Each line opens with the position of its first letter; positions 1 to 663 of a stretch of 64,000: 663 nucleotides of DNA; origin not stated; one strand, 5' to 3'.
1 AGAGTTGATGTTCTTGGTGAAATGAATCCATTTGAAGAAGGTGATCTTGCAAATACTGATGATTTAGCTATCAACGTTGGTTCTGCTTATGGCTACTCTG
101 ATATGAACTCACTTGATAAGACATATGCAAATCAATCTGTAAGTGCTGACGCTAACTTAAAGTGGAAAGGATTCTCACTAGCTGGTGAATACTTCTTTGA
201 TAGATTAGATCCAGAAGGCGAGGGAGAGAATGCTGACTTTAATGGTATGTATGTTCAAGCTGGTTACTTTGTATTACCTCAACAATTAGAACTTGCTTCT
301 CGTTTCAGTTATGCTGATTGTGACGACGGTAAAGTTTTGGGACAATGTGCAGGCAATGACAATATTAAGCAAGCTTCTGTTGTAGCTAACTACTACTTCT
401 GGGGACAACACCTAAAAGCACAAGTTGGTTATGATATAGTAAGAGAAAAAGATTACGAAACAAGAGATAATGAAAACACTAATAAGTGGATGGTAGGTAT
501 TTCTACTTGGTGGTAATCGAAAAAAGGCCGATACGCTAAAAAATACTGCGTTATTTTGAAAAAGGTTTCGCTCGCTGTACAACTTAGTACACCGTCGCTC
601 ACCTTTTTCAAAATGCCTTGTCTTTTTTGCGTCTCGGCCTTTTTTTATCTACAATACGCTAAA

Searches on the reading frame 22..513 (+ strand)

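Call 76: search_protein_families(library=pfam, proteins=[window:22-513:+], max_evalue=0.001)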
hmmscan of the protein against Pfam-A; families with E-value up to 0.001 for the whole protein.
window:22-513:+ (164 aa): 1 family
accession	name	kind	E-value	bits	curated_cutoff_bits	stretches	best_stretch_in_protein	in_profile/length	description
PF07396.17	Porin_O_P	-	1.5e-08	34.7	20.9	1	38-151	228-355/370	Phosphate-selective porin O and P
